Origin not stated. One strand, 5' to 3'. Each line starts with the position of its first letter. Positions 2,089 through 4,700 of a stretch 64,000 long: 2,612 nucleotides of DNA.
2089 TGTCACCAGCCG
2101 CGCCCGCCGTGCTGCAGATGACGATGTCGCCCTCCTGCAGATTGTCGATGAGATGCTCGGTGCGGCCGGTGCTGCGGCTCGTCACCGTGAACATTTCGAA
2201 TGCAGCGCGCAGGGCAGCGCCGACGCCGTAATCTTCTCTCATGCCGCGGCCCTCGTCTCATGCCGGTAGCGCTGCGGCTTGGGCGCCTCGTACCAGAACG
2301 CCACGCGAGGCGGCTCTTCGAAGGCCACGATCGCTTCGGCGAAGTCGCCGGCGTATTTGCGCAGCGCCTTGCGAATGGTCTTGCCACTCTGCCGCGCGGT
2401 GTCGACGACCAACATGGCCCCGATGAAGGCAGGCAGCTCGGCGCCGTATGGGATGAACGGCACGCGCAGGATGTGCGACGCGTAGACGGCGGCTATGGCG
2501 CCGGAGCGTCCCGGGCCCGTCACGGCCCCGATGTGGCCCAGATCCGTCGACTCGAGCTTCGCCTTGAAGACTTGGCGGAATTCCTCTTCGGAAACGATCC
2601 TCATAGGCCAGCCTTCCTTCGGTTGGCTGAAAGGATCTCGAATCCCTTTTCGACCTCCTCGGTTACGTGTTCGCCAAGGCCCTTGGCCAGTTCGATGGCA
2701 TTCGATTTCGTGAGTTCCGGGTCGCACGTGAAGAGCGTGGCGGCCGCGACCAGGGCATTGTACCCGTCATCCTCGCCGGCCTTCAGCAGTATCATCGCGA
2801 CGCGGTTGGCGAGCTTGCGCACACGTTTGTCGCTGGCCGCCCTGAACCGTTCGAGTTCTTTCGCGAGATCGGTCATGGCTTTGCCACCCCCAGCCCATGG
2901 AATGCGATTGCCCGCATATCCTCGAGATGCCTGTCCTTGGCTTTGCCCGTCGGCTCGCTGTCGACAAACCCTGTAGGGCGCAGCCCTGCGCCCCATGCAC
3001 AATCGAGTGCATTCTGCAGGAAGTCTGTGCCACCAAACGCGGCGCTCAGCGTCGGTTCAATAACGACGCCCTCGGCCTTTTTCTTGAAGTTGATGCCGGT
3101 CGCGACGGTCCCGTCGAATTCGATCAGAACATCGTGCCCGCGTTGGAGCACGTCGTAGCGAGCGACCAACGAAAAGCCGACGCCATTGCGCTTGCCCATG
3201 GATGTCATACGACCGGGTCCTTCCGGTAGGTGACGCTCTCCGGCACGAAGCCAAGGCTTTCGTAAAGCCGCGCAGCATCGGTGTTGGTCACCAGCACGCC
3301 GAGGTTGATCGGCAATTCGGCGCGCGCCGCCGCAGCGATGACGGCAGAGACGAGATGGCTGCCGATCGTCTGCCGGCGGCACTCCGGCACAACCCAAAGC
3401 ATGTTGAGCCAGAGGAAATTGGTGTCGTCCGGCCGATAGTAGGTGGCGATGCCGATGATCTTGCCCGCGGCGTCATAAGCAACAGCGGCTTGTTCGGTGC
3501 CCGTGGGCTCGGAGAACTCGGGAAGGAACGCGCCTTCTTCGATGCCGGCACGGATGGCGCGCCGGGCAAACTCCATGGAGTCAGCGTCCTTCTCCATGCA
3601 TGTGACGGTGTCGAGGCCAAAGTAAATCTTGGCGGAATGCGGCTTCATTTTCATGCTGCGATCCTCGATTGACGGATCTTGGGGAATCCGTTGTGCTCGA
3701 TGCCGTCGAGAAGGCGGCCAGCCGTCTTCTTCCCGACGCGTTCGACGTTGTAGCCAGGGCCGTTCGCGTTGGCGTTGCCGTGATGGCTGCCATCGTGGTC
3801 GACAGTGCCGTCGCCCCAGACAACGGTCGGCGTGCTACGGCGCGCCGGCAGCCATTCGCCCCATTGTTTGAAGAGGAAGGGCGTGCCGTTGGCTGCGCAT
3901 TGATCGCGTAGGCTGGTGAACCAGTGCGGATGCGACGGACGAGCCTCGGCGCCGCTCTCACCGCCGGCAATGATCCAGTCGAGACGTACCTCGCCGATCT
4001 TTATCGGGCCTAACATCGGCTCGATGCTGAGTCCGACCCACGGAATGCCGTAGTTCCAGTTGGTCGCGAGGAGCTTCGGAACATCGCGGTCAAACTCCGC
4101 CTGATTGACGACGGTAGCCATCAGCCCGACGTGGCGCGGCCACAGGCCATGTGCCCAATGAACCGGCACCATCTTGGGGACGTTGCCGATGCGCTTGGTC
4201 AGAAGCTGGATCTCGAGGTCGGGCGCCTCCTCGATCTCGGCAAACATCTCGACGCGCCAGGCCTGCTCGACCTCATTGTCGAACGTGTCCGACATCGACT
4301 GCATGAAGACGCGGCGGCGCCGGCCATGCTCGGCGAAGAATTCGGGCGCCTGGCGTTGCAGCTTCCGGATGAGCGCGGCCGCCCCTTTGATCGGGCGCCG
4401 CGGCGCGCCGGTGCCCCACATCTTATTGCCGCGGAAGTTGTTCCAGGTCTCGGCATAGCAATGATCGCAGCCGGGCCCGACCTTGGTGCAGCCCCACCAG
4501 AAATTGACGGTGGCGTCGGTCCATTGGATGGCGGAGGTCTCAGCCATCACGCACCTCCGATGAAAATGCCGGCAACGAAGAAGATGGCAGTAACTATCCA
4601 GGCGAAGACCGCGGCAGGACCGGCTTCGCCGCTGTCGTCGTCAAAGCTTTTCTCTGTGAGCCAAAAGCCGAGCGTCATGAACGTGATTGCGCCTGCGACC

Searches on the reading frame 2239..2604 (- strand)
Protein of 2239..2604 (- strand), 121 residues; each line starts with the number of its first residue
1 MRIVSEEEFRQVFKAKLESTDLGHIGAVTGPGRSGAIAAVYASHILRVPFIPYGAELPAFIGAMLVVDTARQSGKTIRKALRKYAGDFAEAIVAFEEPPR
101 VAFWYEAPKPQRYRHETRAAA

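Call 69: search_protein_families(library=phrogs, proteins=[window:2239-2604:-], max_evalue=0.001)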
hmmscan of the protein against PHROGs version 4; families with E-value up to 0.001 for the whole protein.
window:2239-2604:- (121 aa): 0 families

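Call 86: search_solved_structures(query=window:2239-2604:-, max_evalue=5)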
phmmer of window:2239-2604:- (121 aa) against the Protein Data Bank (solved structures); distinct sequences matched with E-value up to 5: 3.
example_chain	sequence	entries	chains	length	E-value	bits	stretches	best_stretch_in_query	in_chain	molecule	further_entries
7qul_A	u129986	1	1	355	1.1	12.7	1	9-85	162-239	6-hydroxycyclohex-1-ene-1-carbonyl-CoA dehydrogenase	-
7quy_A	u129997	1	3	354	1.1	12.6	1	9-85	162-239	6-hydroxycyclohex-1-ene-1-carbonyl-CoA dehydrogenase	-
4yws_A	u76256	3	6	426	1.2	12.5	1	50-103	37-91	Enolase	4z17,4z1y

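Call 96: search_protein_representatives(protein=window:2239-2604:-)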
Query: 121 residues. Proteins with E-value up to 0.001 (for the whole library): 149; up to 1e-10: 125; up to 1e-30: 6. The best 149 are listed.
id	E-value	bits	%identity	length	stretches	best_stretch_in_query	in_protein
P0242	1.4e-39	150.9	61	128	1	1-119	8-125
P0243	1.2e-34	135.1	56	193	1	2-118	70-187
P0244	4.0e-34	133.3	59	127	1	1-120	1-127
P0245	1.3e-33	131.7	59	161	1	3-117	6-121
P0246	8.2e-33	129.1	62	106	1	24-116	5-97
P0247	5.6e-32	126.4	58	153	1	2-117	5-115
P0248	2.6e-30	121.1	60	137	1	3-111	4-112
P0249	1.2e-29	118.9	57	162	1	2-117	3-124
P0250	3.8e-29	117.3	52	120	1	4-117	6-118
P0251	1.8e-28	115.1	52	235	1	1-111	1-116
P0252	3.1e-28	114.4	58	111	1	1-109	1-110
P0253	7.7e-28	113.1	50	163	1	2-108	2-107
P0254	8.9e-28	112.9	54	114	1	2-109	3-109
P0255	4.3e-27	110.7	58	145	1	2-108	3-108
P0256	4.5e-27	110.6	51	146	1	2-113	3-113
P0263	6.4e-25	103.7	52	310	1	3-111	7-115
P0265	2.3e-24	101.9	51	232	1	4-115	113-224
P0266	5.1e-24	100.8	53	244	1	2-108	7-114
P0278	7.3e-22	93.8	45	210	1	3-116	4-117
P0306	3.0e-18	82.2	47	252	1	3-106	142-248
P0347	4.8e-14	68.6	46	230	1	3-107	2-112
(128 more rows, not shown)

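Call 98: search_protein_families(library=pfam, proteins=[P0243, P0251, P0263, P0265, P0266, P0306, P0278, P0347], max_evalue=0.1)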
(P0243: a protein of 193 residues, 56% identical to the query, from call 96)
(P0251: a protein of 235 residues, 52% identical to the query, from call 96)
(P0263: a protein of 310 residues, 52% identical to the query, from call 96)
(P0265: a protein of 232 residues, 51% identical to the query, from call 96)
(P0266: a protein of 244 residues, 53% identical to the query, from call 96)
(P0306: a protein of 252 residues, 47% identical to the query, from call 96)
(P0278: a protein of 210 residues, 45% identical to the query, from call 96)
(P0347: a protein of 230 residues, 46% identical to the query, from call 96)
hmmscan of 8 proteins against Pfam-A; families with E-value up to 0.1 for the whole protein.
P0243 (193 aa): 0 families

P0251 (235 aa): 0 families

P0263 (310 aa): 0 families

P0265 (232 aa): 2 families
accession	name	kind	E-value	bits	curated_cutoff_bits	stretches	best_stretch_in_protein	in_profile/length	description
PF22802.1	RsiG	-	0.048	13.8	27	1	97-114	38-55/65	RsiG-like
PF00156.33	Pribosyltran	-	0.092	12.5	26.3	0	171-198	88-115/158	Phosphoribosyl transferase domain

P0266 (244 aa): 2 families
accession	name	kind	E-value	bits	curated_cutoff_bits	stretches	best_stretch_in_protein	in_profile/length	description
PF13601.12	HTH_34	-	0.035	14.7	27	1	160-217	9-66/80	Winged helix DNA-binding domain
PF01203.25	T2SSN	-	0.049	14.1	29.6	0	120-188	79-134/211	Type II secretion system (T2SS), protein N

P0306 (252 aa): 1 family
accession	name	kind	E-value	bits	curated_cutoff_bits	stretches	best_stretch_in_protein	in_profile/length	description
PF09059.15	TyeA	-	0.08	13.5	21.1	0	110-165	3-56/81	TyeA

P0278 (210 aa): 0 families

P0347 (230 aa): 0 families

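Call 99: search_solved_structures(query=A4, max_evalue=5, show_alignments=1)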
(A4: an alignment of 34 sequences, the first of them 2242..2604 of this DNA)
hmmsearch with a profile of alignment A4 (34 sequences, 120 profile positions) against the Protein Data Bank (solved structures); distinct sequences matched with E-value up to 5: 27.
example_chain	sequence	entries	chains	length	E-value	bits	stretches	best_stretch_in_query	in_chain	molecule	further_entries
1vdm_A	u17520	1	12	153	0.00026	23.7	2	57-97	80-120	purine phosphoribosyltransferase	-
9vlf_B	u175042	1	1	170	0.0036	20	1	15-56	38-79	Adenine phosphoribosyltransferase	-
3cty_A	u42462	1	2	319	0.0079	18.9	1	28-48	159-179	Thioredoxin reductase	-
5llb_C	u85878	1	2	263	0.031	17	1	45-108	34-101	Polyphosphate kinase 2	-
5ll0_A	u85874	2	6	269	0.033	16.9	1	45-108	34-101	Polyphosphate kinase 2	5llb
5llf_A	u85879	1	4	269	0.034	16.8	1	45-108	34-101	Polyphosphate kinase 2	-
4yeg_A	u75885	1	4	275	0.035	16.8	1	45-108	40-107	Polyphosphate kinase 2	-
1vim_A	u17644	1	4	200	0.056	16.2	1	14-54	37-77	Hypothetical protein AF1796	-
1jeo_A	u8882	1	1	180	0.11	15.2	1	6-95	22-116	HYPOTHETICAL PROTEIN MJ1247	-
5jjq_A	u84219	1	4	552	0.25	14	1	37-72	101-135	AMP-dependent synthetase and ligase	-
2i6i_A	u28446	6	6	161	0.56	12.9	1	6-42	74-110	Sulfolobus solfataricus protein tyrosine phosphatase | protein tyrosine phosphatase | SsoPTP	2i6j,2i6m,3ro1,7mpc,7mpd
3trj_A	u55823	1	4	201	0.7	12.6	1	20-48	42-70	Phosphoheptose isomerase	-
9lj9_B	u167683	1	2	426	0.8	12.4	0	27-91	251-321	3-hexulose-6-phosphate synthase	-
7kl6_A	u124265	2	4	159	1.2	11.9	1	47-89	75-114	Phosphoribosyltransferase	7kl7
4z1o_A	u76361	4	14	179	1.2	11.8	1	61-99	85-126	Phosphoribosyltransferase | Purine phosphoribosyltransferase (GpT-2)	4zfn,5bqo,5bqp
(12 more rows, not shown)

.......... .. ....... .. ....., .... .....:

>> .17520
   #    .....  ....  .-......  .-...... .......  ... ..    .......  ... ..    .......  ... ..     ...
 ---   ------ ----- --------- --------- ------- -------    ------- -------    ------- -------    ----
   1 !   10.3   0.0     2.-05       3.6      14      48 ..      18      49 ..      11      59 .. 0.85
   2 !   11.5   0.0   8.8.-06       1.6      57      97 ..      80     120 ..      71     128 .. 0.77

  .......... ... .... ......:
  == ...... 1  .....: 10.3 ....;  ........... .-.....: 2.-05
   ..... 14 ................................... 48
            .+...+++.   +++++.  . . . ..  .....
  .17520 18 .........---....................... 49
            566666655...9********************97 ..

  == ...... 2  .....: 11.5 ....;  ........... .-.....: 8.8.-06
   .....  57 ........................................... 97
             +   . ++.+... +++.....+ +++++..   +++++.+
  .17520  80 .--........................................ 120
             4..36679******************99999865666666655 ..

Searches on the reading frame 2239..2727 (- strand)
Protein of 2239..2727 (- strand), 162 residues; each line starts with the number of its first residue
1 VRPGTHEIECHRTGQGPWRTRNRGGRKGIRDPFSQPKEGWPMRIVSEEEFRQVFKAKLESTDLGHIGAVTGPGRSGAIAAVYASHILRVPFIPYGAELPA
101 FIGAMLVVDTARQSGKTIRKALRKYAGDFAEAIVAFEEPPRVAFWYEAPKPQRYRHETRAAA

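Call 5: search_protein_families(library=pfam, proteins=[window:2239-2727:-], max_evalue=0.01)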
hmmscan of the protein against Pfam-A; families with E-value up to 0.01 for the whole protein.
window:2239-2727:- (162 aa): 0 families

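Call 10: search_protein_families(library=phrogs, proteins=[window:2239-2727:-], max_evalue=0.001)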
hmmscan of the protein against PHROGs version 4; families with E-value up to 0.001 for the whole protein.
window:2239-2727:- (162 aa): 0 families

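Call 40: search_protein_families(library=pfam, proteins=[window:2239-2727:-], max_evalue=5)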
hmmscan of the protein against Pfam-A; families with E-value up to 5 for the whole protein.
window:2239-2727:- (162 aa): 1 family
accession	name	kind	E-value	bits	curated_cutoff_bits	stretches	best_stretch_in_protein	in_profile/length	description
PF12732.12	YtxH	-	0.044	14.7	37.5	1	102-133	10-41/71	YtxH-like protein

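Call 53: search_protein_families(library=ncbifam, proteins=[window:2239-2727:-], max_evalue=0.01)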
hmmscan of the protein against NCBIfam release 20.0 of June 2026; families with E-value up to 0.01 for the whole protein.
window:2239-2727:- (162 aa): 1 family
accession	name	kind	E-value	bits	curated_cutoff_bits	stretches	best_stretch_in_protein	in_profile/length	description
TIGR00264.2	TIGR00264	equivalog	0.0073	16.7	80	0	106-136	81-111/112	nascent polypeptide-associated complex protein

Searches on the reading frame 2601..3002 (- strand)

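Call 6: search_protein_families(library=pfam, proteins=[window:2601-3002:-], max_evalue=0.01)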
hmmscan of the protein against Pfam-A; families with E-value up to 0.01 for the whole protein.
window:2601-3002:- (133 aa): 0 families

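Call 40: search_protein_families(library=pfam, proteins=[window:2601-3002:-], max_evalue=5)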
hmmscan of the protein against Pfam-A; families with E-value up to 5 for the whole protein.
window:2601-3002:- (133 aa): 3 families
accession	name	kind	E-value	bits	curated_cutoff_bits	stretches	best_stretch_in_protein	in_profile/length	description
PF05524.18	PEP-utilisers_N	-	0.011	16.3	24.4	1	43-100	30-83/121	PEP-utilising enzyme, N-terminal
PF21133.2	CAA_C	-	0.034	14.3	22.2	1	88-125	106-143/144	CCA-adding enzyme, C-terminal domain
PF11701.14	UNC45-central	-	0.1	12.9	25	1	54-119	31-94/154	Myosin-binding striated muscle assembly central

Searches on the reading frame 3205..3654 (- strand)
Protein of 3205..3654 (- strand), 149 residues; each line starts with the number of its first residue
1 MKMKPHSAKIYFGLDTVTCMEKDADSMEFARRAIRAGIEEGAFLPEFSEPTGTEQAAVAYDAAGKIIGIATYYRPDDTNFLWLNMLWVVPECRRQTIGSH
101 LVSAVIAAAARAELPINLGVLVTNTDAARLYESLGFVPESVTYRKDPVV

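Call 5: search_protein_families(library=pfam, proteins=[window:3205-3654:-], max_evalue=0.01)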
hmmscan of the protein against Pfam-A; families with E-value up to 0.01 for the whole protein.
window:3205-3654:- (149 aa): 7 families
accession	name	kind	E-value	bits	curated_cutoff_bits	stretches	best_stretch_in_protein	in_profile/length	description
PF00583.31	Acetyltransf_1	-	7.9e-15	55.6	20.7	1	55-136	34-116/116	Acetyltransferase (GNAT) family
PF13508.13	Acetyltransf_7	-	2.5e-14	53.8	27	1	55-137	4-83/84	Acetyltransferase (GNAT) domain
PF13673.13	Acetyltransf_10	-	3.6e-08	33.9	23.6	1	54-144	30-115/128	Acetyltransferase (GNAT) domain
PF08445.16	FR47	-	2.1e-07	31.3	22.1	1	83-143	24-84/86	FR47-like protein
PF13420.13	Acetyltransf_4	-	0.00013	22.5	24.3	1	60-136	54-134/155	Acetyltransferase (GNAT) domain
PF14542.12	Acetyltransf_CG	-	0.00027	21.4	30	1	61-116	7-60/80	GCN5-related N-acetyl-transferase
PF13302.13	Acetyltransf_3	-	0.0017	19.5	25.4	1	48-137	49-138/138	Acetyltransferase (GNAT) domain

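Call 10: search_protein_families(library=phrogs, proteins=[window:3205-3654:-], max_evalue=0.001)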
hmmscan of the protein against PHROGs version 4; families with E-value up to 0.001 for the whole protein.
window:3205-3654:- (149 aa): 4 families
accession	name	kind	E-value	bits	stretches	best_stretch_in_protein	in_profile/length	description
phrog_3810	-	other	9.3e-16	59.2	1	54-140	59-146/155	acetyltransferase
phrog_1249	-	other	7.5e-15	56.1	1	57-145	61-155/180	acetyltransferase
phrog_8663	-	unknown function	3.2e-08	33.9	1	62-141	202-283/314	-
phrog_21214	-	other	0.00019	22.5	1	55-136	53-122/129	acetyltransferase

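Call 53: search_protein_families(library=ncbifam, proteins=[window:3205-3654:-], max_evalue=0.01)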
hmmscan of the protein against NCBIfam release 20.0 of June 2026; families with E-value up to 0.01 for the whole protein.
window:3205-3654:- (149 aa): 10 families
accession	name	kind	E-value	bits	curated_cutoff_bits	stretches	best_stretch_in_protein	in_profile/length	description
TIGR01575.1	rimI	equivalog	1.5e-06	28.4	86.4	1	64-138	41-114/132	ribosomal protein S18-alanine N-acetyltransferase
NF041716.1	HxA_phane_GNAT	equivalog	1.4e-05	25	250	1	54-138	52-142/152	cyclophane-containing RiPP N-acetyltransferase HaaN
NF049894.1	CG3035_N_ac_Glu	equivalog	2.4e-05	23.7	280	1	74-137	226-290/300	N-acetylglutamate synthase, CG3035 family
NF002959.0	PRK03624.1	equivalog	5e-05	23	124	1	82-140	74-133/147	GNAT family acetyltransferase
NF040501.1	resist_ArsN2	equivalog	0.00014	21.5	125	1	53-138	23-103/133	arsenic resistance N-acetyltransferase ArsN2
TIGR03103.1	trio_acet_GNAT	equivalog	0.00019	20.1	569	1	72-137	149-213/547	N-acetylglutaminylglutamine synthetase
NF033374.6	AAC_6p_Id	exception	0.00023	21.2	320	1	58-141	47-139/149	aminoglycoside N-acetyltransferase AAC(6')-Id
TIGR03448.1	mycothiol_MshD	equivalog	0.00055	19.3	163.1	0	55-111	47-102/294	mycothiol synthase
NF007025.1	PRK09491.1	equivalog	0.00064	19.7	173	1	86-145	68-126/145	ribosomal protein S18-alanine N-acetyltransferase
NF003641.0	PRK05279.1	equivalog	0.0075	15.2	344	0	63-141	342-417/441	amino-acid N-acetyltransferase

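Call 58: find_encoding_contigs(protein=window:3205-3654:-, flank=10000, max_places=4)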
Protein window:3205-3654:- (149 aa): 3 contigs read that carry it; 1 place shown.
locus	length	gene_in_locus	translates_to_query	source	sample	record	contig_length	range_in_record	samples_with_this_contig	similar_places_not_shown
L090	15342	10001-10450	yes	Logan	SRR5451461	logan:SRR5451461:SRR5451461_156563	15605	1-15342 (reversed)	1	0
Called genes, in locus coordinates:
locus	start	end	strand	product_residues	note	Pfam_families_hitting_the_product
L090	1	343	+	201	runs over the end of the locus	?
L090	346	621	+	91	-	-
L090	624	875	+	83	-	PF00550:PP-binding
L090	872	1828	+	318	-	-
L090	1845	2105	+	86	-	-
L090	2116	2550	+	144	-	-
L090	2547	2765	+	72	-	-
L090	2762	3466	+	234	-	PF00149:Metallophos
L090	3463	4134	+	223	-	-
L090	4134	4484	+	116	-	-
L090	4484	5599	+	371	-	PF05970:PIF1 (weak), PF13604:AAA_30, PF13245:AAA_19, PF01443:Viral_helicase1 (faint), PF13538:UvrD_C_2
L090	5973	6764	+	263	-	-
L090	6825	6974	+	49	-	-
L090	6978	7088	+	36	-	-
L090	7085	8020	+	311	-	PF01145:Band_7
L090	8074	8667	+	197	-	-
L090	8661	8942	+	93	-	-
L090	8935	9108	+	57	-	-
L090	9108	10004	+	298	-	PF07505:DUF5131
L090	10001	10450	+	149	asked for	PF00583:Acetyltransf_1, PF13673:Acetyltransf_10, PF13508:Acetyltransf_7, PF08445:FR47 (weak)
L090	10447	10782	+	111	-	-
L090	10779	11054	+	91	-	-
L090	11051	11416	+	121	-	-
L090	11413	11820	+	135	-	-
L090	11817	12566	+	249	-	-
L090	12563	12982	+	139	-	PF14216:DUF4326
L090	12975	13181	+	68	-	-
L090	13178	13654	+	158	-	PF07102:YbcO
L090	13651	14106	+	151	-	-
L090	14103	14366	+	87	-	PF11112:PyocinActivator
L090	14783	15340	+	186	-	?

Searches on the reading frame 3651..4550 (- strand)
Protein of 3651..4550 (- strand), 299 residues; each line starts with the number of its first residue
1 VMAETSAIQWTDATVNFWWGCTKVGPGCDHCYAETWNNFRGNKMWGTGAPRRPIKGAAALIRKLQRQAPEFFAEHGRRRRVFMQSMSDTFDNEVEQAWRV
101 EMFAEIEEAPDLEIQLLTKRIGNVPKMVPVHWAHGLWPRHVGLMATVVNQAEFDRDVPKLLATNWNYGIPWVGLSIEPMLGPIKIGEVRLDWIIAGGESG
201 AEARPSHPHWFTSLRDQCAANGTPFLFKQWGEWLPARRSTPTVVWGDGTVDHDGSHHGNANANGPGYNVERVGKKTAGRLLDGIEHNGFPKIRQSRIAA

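Call 5: search_protein_families(library=pfam, proteins=[window:3651-4550:-], max_evalue=0.01)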
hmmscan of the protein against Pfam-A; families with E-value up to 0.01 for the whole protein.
window:3651-4550:- (299 aa): 1 family
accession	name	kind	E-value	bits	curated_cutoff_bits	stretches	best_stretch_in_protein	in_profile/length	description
PF07505.17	DUF5131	-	4.9e-70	236.2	28.9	1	6-290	2-243/243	Protein of unknown function (DUF5131)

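Call 10: search_protein_families(library=phrogs, proteins=[window:3651-4550:-], max_evalue=0.001)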
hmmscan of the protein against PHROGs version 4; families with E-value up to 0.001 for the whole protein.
window:3651-4550:- (299 aa): 1 family
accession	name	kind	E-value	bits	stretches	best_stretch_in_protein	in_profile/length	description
phrog_2045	-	unknown function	1.3e-88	298.3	1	2-294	1-288/299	-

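Call 53: search_protein_families(library=ncbifam, proteins=[window:3651-4550:-], max_evalue=0.01)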
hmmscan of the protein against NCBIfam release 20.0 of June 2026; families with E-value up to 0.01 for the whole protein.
window:3651-4550:- (299 aa): 1 family
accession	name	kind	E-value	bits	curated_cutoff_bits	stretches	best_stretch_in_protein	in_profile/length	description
TIGR04471.1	rSAM_mob_pairA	equivalog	3.9e-09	36.3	355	1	16-229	11-196/220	radical SAM mobile pair protein A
